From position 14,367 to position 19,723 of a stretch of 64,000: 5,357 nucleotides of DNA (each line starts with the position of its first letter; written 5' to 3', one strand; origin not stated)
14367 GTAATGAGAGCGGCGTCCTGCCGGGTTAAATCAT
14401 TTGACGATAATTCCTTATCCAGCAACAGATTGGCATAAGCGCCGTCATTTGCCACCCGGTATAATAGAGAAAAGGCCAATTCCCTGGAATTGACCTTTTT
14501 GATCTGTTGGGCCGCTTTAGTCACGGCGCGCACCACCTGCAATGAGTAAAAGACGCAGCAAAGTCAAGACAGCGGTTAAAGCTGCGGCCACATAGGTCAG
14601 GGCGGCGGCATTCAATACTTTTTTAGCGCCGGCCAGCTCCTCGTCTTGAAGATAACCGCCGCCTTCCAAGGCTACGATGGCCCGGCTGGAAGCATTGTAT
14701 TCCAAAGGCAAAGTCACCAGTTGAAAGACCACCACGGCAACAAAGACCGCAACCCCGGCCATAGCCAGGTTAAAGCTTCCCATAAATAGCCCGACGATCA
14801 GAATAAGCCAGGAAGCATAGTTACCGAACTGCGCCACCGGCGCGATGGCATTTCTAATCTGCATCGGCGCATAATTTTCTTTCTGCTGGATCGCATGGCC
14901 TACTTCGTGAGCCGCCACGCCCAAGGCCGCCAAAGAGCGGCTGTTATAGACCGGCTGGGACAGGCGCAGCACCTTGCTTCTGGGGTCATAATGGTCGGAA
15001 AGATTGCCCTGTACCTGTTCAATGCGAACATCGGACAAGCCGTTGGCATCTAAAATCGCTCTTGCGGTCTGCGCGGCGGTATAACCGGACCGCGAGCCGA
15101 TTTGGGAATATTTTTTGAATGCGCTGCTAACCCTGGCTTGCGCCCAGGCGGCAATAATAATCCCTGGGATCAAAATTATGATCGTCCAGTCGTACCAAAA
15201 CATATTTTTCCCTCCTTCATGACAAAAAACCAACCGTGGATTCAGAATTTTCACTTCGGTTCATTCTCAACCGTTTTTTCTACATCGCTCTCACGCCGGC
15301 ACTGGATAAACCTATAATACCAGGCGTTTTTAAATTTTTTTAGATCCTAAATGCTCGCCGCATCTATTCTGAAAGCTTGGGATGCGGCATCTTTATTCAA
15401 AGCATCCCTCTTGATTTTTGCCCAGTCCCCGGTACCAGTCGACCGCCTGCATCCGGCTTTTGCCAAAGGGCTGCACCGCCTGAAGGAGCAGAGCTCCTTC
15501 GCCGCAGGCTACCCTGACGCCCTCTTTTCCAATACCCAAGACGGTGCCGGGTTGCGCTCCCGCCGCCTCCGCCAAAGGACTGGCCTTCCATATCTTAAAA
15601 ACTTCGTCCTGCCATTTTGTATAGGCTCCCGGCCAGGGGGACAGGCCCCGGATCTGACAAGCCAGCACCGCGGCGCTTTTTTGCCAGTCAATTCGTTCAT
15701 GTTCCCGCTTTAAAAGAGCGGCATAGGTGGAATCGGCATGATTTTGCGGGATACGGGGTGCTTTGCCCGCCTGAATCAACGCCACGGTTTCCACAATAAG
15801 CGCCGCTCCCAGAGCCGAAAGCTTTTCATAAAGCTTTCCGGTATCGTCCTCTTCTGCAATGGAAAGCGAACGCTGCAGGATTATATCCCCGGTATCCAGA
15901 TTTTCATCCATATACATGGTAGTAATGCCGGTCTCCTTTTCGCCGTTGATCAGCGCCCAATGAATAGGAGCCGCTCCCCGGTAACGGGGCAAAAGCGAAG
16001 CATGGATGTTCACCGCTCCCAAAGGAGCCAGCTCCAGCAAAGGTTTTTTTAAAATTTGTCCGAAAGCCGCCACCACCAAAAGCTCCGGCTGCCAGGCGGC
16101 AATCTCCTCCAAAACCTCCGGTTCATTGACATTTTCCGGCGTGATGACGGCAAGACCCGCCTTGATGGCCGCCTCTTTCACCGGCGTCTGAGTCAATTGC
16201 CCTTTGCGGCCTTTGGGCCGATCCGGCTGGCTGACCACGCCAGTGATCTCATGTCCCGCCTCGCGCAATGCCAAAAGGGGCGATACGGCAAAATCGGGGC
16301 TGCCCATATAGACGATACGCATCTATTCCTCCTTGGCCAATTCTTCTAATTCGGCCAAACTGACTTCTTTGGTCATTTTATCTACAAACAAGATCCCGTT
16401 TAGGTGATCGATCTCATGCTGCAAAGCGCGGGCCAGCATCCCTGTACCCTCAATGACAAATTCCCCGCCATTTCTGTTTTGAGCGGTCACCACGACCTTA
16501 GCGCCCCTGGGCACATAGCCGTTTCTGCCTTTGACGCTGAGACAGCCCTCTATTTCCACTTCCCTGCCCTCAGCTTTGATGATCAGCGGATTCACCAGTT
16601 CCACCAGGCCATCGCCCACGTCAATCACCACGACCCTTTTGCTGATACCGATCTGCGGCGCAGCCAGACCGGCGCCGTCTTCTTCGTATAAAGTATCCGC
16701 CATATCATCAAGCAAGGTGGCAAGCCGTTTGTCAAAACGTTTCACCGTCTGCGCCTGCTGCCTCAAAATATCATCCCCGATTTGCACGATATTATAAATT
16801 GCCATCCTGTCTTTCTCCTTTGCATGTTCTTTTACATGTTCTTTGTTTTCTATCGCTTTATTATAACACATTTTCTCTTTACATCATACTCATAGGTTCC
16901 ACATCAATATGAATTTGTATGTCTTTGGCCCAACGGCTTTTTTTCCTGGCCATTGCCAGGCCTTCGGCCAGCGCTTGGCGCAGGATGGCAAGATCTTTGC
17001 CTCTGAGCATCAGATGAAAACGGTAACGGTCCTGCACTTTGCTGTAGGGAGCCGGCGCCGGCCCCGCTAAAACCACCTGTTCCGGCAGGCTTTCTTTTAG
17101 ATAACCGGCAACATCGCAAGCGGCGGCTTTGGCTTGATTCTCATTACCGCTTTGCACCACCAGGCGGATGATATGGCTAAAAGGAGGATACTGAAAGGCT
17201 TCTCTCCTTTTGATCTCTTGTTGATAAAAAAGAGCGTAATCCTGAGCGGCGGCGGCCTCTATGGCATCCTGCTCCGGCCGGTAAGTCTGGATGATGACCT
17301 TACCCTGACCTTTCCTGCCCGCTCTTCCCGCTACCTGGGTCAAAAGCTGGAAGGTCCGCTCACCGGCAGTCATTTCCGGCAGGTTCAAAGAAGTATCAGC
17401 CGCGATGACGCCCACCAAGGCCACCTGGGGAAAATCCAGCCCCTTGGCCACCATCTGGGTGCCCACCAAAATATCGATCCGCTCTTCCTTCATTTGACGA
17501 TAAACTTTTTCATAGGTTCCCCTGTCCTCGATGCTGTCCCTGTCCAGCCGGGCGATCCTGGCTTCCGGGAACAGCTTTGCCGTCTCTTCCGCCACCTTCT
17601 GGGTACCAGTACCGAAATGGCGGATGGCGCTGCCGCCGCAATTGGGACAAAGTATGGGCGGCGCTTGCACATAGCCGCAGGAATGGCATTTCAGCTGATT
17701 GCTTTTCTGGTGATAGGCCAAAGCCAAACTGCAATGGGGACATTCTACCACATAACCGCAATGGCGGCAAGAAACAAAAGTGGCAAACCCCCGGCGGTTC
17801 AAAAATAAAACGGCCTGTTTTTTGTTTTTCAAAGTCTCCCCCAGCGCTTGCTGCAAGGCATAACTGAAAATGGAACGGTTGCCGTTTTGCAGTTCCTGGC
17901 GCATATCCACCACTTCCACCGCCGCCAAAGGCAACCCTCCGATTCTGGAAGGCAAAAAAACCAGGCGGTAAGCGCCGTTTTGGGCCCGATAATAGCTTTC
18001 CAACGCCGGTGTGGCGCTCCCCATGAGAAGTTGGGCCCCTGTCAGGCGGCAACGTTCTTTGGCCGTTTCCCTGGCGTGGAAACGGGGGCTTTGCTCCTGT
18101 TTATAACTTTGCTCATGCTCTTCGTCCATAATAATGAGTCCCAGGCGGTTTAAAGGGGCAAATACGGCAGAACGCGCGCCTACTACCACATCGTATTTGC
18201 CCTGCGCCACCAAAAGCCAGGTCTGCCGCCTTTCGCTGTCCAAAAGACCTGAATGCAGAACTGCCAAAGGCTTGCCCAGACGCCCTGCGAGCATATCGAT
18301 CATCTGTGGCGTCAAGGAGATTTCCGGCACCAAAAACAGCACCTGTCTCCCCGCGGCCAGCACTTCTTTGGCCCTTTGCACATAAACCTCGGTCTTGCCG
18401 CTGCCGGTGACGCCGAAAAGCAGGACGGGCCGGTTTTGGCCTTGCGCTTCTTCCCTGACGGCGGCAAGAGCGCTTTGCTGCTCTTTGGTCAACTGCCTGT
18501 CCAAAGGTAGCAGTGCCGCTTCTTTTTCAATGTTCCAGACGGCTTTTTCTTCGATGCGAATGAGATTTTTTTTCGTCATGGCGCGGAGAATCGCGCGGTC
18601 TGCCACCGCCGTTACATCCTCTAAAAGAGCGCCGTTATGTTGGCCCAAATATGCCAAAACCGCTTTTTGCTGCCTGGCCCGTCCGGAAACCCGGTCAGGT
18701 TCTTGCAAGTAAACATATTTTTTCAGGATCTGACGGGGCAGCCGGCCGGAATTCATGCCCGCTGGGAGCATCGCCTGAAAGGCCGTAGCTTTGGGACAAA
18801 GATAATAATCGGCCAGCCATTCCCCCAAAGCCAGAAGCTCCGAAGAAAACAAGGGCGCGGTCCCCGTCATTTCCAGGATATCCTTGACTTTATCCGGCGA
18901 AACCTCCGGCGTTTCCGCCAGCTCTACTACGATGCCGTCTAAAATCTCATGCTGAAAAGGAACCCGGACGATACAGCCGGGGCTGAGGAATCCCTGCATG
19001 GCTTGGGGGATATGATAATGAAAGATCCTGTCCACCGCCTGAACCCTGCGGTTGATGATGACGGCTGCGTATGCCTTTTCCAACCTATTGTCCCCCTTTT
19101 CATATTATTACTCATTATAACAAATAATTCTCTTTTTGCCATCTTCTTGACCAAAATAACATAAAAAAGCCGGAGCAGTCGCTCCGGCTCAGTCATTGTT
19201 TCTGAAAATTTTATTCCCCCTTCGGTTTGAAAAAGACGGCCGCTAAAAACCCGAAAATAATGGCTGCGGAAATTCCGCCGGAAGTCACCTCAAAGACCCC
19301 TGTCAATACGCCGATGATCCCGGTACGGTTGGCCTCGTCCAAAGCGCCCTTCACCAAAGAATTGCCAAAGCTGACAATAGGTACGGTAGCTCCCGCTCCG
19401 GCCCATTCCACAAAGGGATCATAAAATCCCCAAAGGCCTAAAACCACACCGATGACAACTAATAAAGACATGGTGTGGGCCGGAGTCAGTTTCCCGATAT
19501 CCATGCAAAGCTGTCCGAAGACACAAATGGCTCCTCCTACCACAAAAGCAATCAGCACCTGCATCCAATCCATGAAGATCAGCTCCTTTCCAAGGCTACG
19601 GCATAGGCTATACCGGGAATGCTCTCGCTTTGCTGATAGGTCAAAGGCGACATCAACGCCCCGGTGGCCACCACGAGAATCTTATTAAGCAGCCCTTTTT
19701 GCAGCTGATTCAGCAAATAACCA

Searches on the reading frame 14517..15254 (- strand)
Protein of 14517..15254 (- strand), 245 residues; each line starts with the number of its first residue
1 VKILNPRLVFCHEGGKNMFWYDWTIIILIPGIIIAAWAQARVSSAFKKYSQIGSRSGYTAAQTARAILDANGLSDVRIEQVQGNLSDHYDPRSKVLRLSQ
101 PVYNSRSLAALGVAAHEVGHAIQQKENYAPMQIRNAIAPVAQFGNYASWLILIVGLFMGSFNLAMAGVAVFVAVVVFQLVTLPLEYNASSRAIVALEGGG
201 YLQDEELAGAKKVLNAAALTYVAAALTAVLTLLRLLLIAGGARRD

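Call 13: search_protein_families(library=ncbifam, max_evalue=1e-10, proteins=[window:14517-15254:-])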
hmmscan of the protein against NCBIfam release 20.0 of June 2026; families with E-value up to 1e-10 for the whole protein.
window:14517-15254:- (245 aa): 0 families

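Call 31: search_protein_families(library=pfam, max_evalue=0.01, proteins=[window:14517-15254:-])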
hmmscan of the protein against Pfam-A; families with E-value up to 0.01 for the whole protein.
window:14517-15254:- (245 aa): 1 family
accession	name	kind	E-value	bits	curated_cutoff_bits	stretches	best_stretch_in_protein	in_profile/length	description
PF04298.18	Zn_peptidase_2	-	1.5e-90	302.9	27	1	24-239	1-217/218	Putative neutral zinc metallopeptidase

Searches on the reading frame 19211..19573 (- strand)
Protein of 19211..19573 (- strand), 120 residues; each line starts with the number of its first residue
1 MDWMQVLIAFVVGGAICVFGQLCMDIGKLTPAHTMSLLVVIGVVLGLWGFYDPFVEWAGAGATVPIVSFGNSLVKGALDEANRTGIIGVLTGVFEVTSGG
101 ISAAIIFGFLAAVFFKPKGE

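Call 14: search_protein_families(library=ncbifam, max_evalue=1e-10, proteins=[window:19211-19573:-])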
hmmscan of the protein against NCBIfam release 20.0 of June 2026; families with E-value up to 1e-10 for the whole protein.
window:19211-19573:- (120 aa): 2 families
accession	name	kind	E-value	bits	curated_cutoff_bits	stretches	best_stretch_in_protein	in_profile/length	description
TIGR02839.1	spore_V_AE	equivalog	3.1e-45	153.1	131.1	1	7-119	2-114/114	stage V sporulation protein AE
TIGR02838.1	spore_V_AC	equivalog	2.1e-13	50.2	164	1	5-113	19-131/141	stage V sporulation protein AC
